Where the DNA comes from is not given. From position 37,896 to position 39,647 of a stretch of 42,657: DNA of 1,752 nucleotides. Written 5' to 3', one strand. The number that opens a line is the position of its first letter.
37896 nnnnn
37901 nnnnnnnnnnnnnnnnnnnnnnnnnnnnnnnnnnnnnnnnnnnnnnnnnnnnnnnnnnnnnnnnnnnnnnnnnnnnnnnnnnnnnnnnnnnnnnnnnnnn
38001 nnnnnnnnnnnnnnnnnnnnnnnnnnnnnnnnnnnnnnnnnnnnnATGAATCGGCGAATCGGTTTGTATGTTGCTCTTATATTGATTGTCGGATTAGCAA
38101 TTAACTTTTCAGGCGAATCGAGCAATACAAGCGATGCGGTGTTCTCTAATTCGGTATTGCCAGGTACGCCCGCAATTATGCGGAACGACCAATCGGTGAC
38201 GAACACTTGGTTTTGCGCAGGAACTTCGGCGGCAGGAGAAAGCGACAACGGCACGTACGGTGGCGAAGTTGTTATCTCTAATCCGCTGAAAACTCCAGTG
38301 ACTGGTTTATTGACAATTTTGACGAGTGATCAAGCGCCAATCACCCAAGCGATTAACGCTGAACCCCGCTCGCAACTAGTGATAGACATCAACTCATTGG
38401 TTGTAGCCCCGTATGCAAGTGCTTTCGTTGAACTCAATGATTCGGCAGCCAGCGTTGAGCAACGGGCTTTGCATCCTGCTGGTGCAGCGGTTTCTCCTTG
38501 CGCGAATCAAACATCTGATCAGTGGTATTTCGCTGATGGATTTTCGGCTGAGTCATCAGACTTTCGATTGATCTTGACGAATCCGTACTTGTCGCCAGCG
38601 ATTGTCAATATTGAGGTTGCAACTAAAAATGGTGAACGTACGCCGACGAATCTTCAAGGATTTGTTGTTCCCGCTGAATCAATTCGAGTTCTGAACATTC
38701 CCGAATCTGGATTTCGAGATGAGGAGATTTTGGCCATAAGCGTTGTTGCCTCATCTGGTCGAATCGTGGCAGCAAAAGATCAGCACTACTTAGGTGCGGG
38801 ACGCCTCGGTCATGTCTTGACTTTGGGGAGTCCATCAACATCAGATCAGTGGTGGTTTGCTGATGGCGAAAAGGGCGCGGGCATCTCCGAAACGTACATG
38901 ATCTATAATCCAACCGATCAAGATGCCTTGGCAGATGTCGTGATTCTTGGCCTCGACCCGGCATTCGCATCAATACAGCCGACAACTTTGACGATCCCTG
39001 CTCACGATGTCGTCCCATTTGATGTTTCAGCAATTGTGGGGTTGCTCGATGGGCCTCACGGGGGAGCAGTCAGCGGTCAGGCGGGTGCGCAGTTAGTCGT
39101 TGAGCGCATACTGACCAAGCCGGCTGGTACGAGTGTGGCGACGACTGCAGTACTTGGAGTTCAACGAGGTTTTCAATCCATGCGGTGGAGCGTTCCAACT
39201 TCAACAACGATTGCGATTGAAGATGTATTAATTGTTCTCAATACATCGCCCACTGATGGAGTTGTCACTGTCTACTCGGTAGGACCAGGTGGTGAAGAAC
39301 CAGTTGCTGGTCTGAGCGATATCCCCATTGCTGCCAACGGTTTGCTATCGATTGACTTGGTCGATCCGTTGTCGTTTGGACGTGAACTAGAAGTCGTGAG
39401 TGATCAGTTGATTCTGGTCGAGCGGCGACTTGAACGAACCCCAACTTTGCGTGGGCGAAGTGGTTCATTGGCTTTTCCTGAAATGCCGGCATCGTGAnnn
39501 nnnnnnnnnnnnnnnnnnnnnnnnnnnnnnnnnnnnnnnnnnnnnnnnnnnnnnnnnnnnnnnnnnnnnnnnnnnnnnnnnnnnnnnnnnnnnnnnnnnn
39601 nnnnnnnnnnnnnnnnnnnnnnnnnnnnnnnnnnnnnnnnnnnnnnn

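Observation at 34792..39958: Translationally coupled trio (GT2-fused polytopic giant + four-module DUF5719-like exoprotein + membrane CxxC thioredoxin-fold protein): candidate uncharacterised envelope-glycan machine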

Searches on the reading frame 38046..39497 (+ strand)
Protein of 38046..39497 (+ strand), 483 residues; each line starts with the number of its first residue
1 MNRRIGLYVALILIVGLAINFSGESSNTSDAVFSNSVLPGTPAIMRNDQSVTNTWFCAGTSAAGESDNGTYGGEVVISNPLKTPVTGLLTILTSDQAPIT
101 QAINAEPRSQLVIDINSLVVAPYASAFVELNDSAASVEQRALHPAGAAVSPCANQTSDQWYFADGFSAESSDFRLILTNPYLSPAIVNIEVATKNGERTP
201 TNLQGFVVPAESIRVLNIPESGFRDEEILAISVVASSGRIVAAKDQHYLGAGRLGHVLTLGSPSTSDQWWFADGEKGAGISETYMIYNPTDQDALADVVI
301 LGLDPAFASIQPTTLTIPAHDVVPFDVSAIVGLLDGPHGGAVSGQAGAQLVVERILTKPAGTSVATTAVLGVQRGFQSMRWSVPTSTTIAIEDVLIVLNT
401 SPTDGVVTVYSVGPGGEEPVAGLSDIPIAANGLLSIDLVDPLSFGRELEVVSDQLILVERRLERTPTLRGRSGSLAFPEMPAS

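Call 7: search_protein_families(library=pfam, proteins=[window:38046-39497:+], max_evalue=0.01)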
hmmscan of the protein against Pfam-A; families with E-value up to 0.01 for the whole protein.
window:38046-39497:+ (483 aa): 1 family
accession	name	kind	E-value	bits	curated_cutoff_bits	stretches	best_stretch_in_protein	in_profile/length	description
PF18986.5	DUF5719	-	2.8e-20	73.1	26.2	2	145-243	39-135/319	Family of unknown function (DUF5719)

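Call 8: search_protein_families(library=ncbifam, proteins=[window:38046-39497:+], max_evalue=0.01)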
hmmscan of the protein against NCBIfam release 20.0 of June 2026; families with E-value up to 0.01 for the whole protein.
window:38046-39497:+ (483 aa): 0 families

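Call 11: search_solved_structures(query=window:38046-39497:+, max_evalue=10)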
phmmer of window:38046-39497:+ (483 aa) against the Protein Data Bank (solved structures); distinct sequences matched with E-value up to 10: 11.
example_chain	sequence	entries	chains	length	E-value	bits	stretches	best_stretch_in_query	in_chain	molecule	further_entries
2ged_A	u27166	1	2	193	0.21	13.6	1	62-118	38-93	Signal recognition particle receptor beta subunit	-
2nlj_C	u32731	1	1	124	0.77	11.7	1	328-398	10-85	Voltage-gated potassium channel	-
2jk5_C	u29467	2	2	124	0.87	11.6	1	328-397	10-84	VOLTAGE-GATED POTASSIUM CHANNEL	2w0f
1k4c_C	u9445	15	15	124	0.87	11.5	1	328-397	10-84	potassium channel KcsA | Voltage-gated potassium channel | pH-gated potassium channel KcsA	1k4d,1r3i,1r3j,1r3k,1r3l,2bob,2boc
1j95_A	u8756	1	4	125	0.89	11.5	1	328-397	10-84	VOLTAGE-GATED POTASSIUM CHANNEL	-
1jvm_A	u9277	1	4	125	0.89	11.5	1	328-397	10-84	Voltage-gated potassium channel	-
7m2h_C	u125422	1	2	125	0.94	11.4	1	328-397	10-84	pH-gated potassium channel KcsA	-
2atk_C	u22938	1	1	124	0.95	11.4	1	328-397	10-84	Voltage-gated potassium channel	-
3pjs_K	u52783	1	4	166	1.2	11.1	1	328-397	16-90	Voltage-gated potassium channel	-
3ifx_A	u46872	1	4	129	1.2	11.1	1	328-397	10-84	Voltage-gated potassium channel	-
3hpl_C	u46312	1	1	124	1.4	10.9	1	328-397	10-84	Voltage-gated potassium channel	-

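Call 17: find_homologous_proteins(query=window:38046-39497:+, max_evalue=0.001)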
Query window:38046-39497:+ (483 aa): 493 proteins with E <= 0.001 among 8000 candidates; the best 120 are listed.
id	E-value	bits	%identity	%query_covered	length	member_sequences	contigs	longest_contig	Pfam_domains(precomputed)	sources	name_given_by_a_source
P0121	5.0e-286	967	92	100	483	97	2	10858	PF18986.6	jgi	-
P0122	4.0e-277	937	88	99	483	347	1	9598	PF18986.6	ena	-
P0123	8.2e-277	936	89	100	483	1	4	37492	PF18986.6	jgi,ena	-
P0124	1.2e-273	926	87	99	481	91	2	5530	PF18986.6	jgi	jgi:hypothetical protein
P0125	2.1e-271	919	87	99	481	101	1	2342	PF18986.6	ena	-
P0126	4.4e-271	917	86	99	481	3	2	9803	PF18986.6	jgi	jgi:hypothetical protein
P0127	4.1e-269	911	86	99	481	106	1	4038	PF18986.6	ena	-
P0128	1.9e-267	905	85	99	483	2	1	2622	PF18986.6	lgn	-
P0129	1.3e-265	899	85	99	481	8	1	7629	PF18986.6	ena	-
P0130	1.8e-265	899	84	99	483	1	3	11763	PF18986.6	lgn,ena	-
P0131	1.0e-264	896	85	99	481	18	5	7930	PF18986.6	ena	-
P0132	1.6e-263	893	84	99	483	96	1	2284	PF18986.6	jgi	jgi:hypothetical protein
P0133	3.8e-237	806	76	99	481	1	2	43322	PF18986.6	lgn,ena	-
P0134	1.1e-226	771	89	81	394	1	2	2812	PF18986.6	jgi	jgi:hypothetical protein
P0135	2.6e-221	753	71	99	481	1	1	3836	PF18986.6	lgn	-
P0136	2.6e-217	740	89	78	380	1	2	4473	PF18986.6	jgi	jgi:hypothetical protein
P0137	2.6e-217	740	85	66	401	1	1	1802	PF18986.6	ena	-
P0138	2.5e-216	737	89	78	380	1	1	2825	PF18986.6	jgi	jgi:hypothetical protein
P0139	5.2e-214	729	90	76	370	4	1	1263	PF18986.6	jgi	jgi:hypothetical protein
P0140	2.3e-188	645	90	68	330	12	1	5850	PF18986.6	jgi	-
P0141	4.7e-188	644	62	99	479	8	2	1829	PF18986.6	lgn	-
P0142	8.3e-188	643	61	99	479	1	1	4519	PF18986.6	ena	-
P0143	3.3e-187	641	63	93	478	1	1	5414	PF18986.6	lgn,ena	-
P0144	6.2e-187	640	61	99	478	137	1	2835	PF18986.6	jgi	-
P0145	6.6e-187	640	61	99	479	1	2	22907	PF18986.6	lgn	-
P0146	6.7e-187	640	64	93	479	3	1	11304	PF18986.6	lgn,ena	-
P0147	4.8e-186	637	64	93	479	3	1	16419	PF18986.6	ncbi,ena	-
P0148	4.7e-185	634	60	99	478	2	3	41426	PF18986.6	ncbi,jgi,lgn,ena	ncbi:MAG: DUF5719 family protein [Actinomycetes bacterium]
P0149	5.1e-184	630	61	99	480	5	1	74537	PF18986.6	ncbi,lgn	-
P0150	8.4e-184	630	61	99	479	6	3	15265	PF18986.6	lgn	-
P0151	2.9e-183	628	60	99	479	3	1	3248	PF18986.6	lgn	-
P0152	1.9e-182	625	64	93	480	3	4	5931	PF18986.6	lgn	-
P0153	5.7e-182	624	61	98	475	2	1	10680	PF18986.6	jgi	jgi:hypothetical protein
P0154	1.8e-181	622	60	98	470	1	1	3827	PF18986.6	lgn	-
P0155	2.1e-181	622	59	99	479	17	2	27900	PF18986.6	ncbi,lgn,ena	ncbi:MAG: DUF5719 family protein [Actinomycetota bacterium]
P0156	5.4e-181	621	58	99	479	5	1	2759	PF18986.6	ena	-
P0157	7.1e-181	620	59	99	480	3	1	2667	PF18986.6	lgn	-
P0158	1.3e-180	619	60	99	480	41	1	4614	PF18986.6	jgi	jgi:hypothetical protein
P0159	6.7e-180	617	58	99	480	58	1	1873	PF18986.6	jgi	jgi:hypothetical protein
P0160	1.2e-179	616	60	97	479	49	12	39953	PF18986.6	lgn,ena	-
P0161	3.0e-177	608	63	94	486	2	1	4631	PF18986.6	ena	-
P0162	1.2e-176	606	58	99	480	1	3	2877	PF18986.6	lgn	-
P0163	2.9e-176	605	60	94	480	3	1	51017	PF18986.6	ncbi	-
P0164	3.7e-176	605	59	99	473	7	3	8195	PF18986.6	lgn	-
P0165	1.4e-175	603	58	98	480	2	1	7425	PF18986.6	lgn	-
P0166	2.1e-175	602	61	99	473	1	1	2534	PF18986.6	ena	-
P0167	5.2e-175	601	57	99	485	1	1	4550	PF18986.6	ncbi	-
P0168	1.2e-173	596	59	97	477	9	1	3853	PF18986.6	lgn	-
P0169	1.3e-173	596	59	99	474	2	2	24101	PF18986.6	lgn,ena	-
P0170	2.2e-172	592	57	99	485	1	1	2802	PF18986.6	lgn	-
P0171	1.6e-171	589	57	99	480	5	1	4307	PF18986.6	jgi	-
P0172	1.7e-171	589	57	98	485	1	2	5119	PF18986.6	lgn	-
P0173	3.0e-171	588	59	93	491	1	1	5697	PF18986.6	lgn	-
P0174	3.2e-171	588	58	99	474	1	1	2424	PF18986.6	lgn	-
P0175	5.6e-171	587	60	93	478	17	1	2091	PF18986.6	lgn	-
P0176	3.8e-170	585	59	93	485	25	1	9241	PF18986.6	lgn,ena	-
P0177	9.4e-170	583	58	99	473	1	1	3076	PF18986.6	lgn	-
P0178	6.7e-169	581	56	99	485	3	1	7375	PF18986.6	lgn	-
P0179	4.3e-167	575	56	98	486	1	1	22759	PF18986.6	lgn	-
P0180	5.0e-167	574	55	97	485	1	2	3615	PF18986.6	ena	-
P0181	1.1e-166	573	56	98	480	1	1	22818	PF18986.6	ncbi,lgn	-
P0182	3.1e-166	572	56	99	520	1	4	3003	PF18986.6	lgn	-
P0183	9.3e-165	567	56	93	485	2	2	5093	PF18986.6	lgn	-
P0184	1.4e-162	560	57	93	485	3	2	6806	PF18986.6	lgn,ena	-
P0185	9.3e-160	551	54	99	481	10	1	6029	PF18986.6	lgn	-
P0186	3.0e-157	542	54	99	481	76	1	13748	PF18986.6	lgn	-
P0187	4.5e-154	532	53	99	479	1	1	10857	PF18986.6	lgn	-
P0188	4.6e-154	532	54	93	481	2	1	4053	PF18986.6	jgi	-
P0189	2.8e-152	526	55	93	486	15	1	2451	PF18986.6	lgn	-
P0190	7.8e-152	524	52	99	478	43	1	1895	PF18986.6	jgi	jgi:hypothetical protein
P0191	3.5e-151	522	52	99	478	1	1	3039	PF18986.6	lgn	-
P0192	3.8e-151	522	54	93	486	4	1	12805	PF18986.6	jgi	-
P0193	9.1e-151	521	51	99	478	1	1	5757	PF18986.6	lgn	-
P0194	1.1e-150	521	51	99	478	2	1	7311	PF18986.6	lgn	-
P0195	1.2e-150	520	51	99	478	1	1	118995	PF18986.6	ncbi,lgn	-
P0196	1.3e-150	520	51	99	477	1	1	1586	PF18986.6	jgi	jgi:hypothetical protein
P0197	1.3e-149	517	90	55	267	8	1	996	PF18986.6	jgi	jgi:hypothetical protein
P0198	1.8e-149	517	56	90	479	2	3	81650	PF18986.6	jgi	jgi:hypothetical protein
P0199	4.2e-149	515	53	93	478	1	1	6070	PF18986.6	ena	-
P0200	1.2e-148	514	52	92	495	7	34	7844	PF18986.6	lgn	-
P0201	4.2e-144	499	49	99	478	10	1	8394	PF18986.6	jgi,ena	-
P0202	2.5e-143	496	50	99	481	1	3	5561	PF18986.6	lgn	-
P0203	2.0e-124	434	46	99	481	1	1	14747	PF18986.6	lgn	-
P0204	2.8e-124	434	46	99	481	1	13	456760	PF18986.6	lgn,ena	-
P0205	5.5e-123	429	47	94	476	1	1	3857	PF18986.6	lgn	-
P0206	5.1e-121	423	46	99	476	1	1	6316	PF18986.6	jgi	jgi:hypothetical protein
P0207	6.3e-118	413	43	99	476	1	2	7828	PF18986.6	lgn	-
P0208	4.6e-115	403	47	88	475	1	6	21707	PF18986.6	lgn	-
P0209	9.5e-115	402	46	90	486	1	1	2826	PF18986.6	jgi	-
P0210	1.2e-113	399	44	93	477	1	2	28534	PF18986.6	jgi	jgi:hypothetical protein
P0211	1.9e-112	395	48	89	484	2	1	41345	PF18986.6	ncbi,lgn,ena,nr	ncbi:MAG TPA: DUF5719 family protein [Ilumatobacteraceae bacterium]|nr:DUF5719 family protein [Iluma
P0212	8.3e-112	392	45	99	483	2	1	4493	PF18986.6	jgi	-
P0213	2.9e-111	391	67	57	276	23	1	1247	PF18986.6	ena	-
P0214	4.1e-111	390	46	99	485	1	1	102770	PF18986.6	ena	-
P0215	9.4e-111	389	44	99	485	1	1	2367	PF18986.6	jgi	-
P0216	1.4e-110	388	45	99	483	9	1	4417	PF18986.6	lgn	-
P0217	1.6e-110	388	45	99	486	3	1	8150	PF18986.6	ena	-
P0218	1.9e-110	388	44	92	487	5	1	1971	PF18986.6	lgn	-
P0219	2.2e-110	388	44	99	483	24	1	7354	PF18986.6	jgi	-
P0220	2.6e-110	388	46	93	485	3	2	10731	PF18986.6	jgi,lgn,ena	jgi:hypothetical protein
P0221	3.8e-110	387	45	90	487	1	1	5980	PF18986.6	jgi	-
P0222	9.7e-110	386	46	89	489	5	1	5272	PF18986.6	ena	-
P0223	1.1e-109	385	44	99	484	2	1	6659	PF18986.6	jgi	jgi:hypothetical protein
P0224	1.1e-109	385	44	99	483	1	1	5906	PF18986.6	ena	-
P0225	1.1e-109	385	43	99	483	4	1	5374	PF18986.6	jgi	jgi:hypothetical protein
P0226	1.7e-109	385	44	99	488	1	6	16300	PF18986.6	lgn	-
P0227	2.3e-109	384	44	99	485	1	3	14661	PF18986.6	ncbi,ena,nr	ncbi:MAG: hypothetical protein IZT58_10735 [Actinobacteria bacterium]|nr:hypothetical protein [Actin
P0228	2.5e-109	384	44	99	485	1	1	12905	PF18986.6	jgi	jgi:hypothetical protein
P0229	2.8e-109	384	44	99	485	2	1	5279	PF18986.6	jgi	jgi:hypothetical protein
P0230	2.8e-109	384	46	93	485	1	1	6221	PF18986.6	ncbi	-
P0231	3.2e-109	384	44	99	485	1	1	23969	PF18986.6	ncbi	-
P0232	3.3e-109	384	44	99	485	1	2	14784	PF18986.6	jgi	jgi:hypothetical protein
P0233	4.1e-109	384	44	99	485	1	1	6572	PF18986.6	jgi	jgi:hypothetical protein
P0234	4.1e-109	384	44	99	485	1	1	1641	PF18986.6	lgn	-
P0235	4.7e-109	383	44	99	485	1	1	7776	PF18986.6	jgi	jgi:hypothetical protein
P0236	6.4e-109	383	43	99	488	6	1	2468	PF18986.6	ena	-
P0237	6.8e-109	383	44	99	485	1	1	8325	PF18986.6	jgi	jgi:hypothetical protein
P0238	7.7e-109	383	41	99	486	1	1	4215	PF18986.6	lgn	-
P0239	1.0e-108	382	46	92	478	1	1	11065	PF18986.6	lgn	-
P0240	1.1e-108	382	43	93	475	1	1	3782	PF18986.6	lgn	-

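Call 30: predict_structure(alignment_id=A2)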
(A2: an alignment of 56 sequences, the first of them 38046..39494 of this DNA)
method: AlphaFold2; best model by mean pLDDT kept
length: 483 residues; sequences in the alignment: 56
mean_pLDDT: 92.2   pTM: 0.88
mean pLDDT of the five models: 92.2, 91.8, 91.3, 90.7, 89.0
residues with pLDDT >= 90: 393; 70-90: 70; 50-70: 14; < 50: 6
segments of 3 or more residues with pLDDT < 50: 23-28
pLDDT, mean of each block of 10 residues (from residue 1): 81 82 49 65 86 91 93 96 96 97 96 96 96 94 94 95 85 95 98 93 97 94 89 97 94 92 97 96 98 97 84 97 96 94 97 96 93 96 95 97 97 95 97 97 95 98 88 94 65
secondary structure, 60 per line:
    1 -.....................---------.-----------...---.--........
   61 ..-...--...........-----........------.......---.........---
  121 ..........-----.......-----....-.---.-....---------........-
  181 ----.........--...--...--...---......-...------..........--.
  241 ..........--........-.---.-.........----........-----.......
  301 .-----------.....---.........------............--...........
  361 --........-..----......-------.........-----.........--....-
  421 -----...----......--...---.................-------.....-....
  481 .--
elements in order: H2-22 E44-46 E53-62 E64-66 E69-79 E85-92 E99-105 E109-114 E121-130 E136-142 E148-151 E159-162 E172-179 E185-193 E196-198 E206-208 E212-217 E228-237 E240-250 E253-260 E268-276 E281-288 E294-301 E313-317 E321-326 E336-344 E350-360 E363-370 E378-383 E391-399 E405-413 E416-419 E426-428 E433-438 E447-463 E471-475 E477-481

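Call 33: fold_search(model_id=the predicted structure, library=pdb)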
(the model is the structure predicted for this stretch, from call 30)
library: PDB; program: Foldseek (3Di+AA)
matches with E <= 10: 1246; with E <= 0.001: 16
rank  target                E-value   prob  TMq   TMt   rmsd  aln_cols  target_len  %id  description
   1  1nc7_B                1.4e-05  1.00  0.20  0.78   3.4       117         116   14  Crystal Structure of Thermotoga maritima 1070 (released 2003-07-01)
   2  1nc7_D                2.2e-05  1.00  0.20  0.78   3.4       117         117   14  Crystal Structure of Thermotoga maritima 1070 (released 2003-07-01)
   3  1nc7_A                4.1e-05  1.00  0.20  0.77   3.4       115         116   14  Crystal Structure of Thermotoga maritima 1070 (released 2003-07-01)
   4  5jpm_A                1.8e-04  0.23  0.11  0.09  21.7       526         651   11  Structure of the complex of human complement C4 with MASP-2 rebuilt using iMDFF (released 2016-08-10)
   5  3w5m                  2.7e-04  0.30  0.14  0.08  21.1       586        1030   10  Crystal Structure of Streptomyces avermitilis alpha-L-rhamnosidase (released 2013-03-20)
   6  7q61_A                3.0e-04  0.23  0.11  0.05  22.8       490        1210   10  Structure of TEV conjugated A2ML1 (A2ML1-TC) (released 2022-04-20)
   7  3w5n                  3.2e-04  0.30  0.13  0.07  21.1       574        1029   10  Crystal Structure of Streptomyces avermitilis alpha-L-rhamnosidase complexed with L-rhamnose (released 2013-03-20)
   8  2ice_A                3.8e-04  0.13  0.11  0.09  21.8       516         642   11  CRIg bound to C3c (released 2006-11-07)
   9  6a48                  4.2e-04  0.28  0.13  0.10  25.2       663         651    8  Crystal structure of reelin N-terminal region (released 2019-06-19)
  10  5i5k_B                5.0e-04  0.23  0.14  0.07  24.1       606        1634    7  Structure of complement C5 in complex with eculizumab (released 2016-03-16)
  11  5hcc_B                5.6e-04  0.12  0.09  0.08  22.4       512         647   10  Ternary complex of human Complement C5 with Ornithodoros moubata OmCI and Dermacentor andersoni RaCI3. (released 2016-03-30)
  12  8ovb_A                5.9e-04  0.14  0.11  0.09  21.4       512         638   11  Human Complement C3b in complex with Trypanosoma brucei ISG65. (released 2024-02-14)
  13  6h03_A                6.6e-04  0.16  0.11  0.06  21.2       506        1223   10  OPEN CONFORMATION OF THE MEMBRANE ATTACK COMPLEX (released 2018-12-19)
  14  8ave_B                7.8e-04  0.16  0.12  0.11  29.4       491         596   10  Human leptin in complex with the human LEP-R ectodomain fused to a C-terminal trimeric isoleucine GCN4 zipper (2:2 mod (released 2023-04-05)
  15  6uwi_G                7.8e-04  0.12  0.12  0.09  31.8       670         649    9  Crystal structure of the Clostridium difficile translocase CDTb (released 2020-01-22)
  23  2ii7_E                1.9e-03  1.00  0.16  0.68   2.6        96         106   23  Anabaena sensory rhodopsin transducer (released 2007-03-20)
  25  2ii7_F                2.1e-03  1.00  0.16  0.80   1.6        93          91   22  Anabaena sensory rhodopsin transducer (released 2007-03-20)
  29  2ii7_H                3.7e-03  1.00  0.17  0.70   2.8       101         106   21  Anabaena sensory rhodopsin transducer (released 2007-03-20)
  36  2ii7_C                4.6e-03  1.00  0.16  0.66   1.9        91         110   22  Anabaena sensory rhodopsin transducer (released 2007-03-20)
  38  2ii7_A                4.8e-03  1.00  0.15  0.61   2.7        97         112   20  Anabaena sensory rhodopsin transducer (released 2007-03-20)
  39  2ii7_D                5.1e-03  1.00  0.15  0.67   2.6        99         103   22  Anabaena sensory rhodopsin transducer (released 2007-03-20)
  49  2ii7_B                7.1e-03  1.00  0.16  0.63   2.6       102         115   24  Anabaena sensory rhodopsin transducer (released 2007-03-20)
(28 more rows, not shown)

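Call 45: search_protein_representatives(alignment_id=A2)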
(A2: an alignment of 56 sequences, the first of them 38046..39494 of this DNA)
Query: 56 sequences, 481 profile positions. Proteins with E-value up to 0.001 (for the whole library): 6492; up to 1e-10: 3659; up to 1e-30: 879. The best 150 are listed.
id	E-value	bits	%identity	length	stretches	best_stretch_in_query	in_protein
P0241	3.6e-213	724.9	-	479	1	1-480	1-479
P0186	6.4e-212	720.8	-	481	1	2-480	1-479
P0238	1.5e-185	633.8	-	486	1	3-480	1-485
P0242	3.6e-176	602.9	-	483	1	1-479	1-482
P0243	1.1e-169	581.6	-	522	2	1-330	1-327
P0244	3.0e-167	573.5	-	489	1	1-480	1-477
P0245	6.0e-162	556.0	-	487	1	2-480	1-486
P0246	2.2e-159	547.6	-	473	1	2-480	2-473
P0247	1.8e-157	541.3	-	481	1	3-480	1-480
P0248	5.7e-157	539.6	-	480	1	1-480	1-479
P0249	7.7e-157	539.2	-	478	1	3-479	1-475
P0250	7.6e-153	526.0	-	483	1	2-480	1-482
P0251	5.2e-148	510.0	-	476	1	3-479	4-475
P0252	9.0e-143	492.8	-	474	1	1-480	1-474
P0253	1.3e-141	488.9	-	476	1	4-479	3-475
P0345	3.9e-71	256.5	-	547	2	86-466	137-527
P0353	1.6e-69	251.2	-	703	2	191-425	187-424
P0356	3.6e-69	250.0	-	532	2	85-479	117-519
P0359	5.0e-69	249.6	-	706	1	3-472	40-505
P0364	2.8e-68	247.1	-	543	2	80-476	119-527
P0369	2.3e-67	244.1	-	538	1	12-476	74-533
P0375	5.2e-67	242.9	-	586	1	12-478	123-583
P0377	8.1e-67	242.3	-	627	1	27-462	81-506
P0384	3.4e-66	240.2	-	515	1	4-467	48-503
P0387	1.1e-65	238.6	-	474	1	3-462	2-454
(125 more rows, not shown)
